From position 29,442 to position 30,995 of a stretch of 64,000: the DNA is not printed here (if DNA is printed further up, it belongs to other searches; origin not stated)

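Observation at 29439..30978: AT-rich single-gene islet encoding a RecB/NucS-type PD-(D/E)XK nuclease-domain protein of unknown function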

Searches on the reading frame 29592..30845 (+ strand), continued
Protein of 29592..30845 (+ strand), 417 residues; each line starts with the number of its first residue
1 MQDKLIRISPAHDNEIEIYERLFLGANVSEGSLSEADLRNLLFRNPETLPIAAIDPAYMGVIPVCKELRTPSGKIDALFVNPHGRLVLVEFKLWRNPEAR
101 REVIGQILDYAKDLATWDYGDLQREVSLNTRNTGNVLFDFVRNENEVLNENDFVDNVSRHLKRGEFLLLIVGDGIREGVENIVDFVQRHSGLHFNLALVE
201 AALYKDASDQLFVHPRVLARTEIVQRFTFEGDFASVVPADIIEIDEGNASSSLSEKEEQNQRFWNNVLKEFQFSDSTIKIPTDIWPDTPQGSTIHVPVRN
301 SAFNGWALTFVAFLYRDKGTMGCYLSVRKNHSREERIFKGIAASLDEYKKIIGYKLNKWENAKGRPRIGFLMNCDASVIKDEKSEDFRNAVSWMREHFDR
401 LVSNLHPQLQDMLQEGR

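Call 110: get_annotated_region(hit=H8, flank=6000)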
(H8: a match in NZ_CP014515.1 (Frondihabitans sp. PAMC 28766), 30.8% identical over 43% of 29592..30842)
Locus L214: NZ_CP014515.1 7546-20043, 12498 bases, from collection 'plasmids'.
description: Frondihabitans sp. PAMC 28766 strain SR6 plasmid 2, complete sequence
organism: Frondihabitans sp. PAMC 28766 (NCBI taxid 1795630)
taxonomy: Bacteria; Actinomycetota; Actinomycetes; Micrococcales; Microbacteriaceae; Frondihabitans; Frondihabitans sp. PAMC 28766
host: -; source: Himantormia,single cell; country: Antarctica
typing (MOB-suite, as given by PLSDB): mobilizable; replicon rep_cluster_1547; relaxase MOBF
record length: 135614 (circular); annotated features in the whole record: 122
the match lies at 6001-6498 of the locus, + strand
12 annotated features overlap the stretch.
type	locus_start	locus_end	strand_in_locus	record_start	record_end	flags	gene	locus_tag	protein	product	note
CDS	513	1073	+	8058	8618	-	-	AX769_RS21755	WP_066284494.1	sigma-70 family RNA polymerase sigma factor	GO:0006352 - DNA-templated transcription initiation [Evidence IEA]; GO:0006355 - regulation of DNA-templated ...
CDS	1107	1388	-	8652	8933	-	-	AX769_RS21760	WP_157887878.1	hypothetical protein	-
CDS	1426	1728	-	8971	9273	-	-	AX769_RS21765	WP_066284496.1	DUF4193 family protein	-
CDS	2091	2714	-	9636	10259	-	-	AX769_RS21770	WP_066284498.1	hypothetical protein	-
CDS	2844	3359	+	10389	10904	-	-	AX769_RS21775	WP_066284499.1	GntR family transcriptional regulator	GO:0006355 - regulation of DNA-templated transcription [Evidence IEA]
CDS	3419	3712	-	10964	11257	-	-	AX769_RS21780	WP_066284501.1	DUF4190 domain-containing protein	-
CDS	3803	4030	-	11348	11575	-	-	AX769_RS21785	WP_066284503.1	hypothetical protein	-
CDS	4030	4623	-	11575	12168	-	-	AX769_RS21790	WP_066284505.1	recombinase family protein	GO:0006310 - DNA recombination [Evidence IEA]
CDS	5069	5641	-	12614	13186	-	-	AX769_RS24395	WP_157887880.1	hypothetical protein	-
CDS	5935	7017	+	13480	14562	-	-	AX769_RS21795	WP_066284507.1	hypothetical protein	-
CDS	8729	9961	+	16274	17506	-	-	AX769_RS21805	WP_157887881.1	restriction endonuclease subunit S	-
CDS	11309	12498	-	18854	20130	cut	-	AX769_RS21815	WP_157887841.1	IS3 family transposase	-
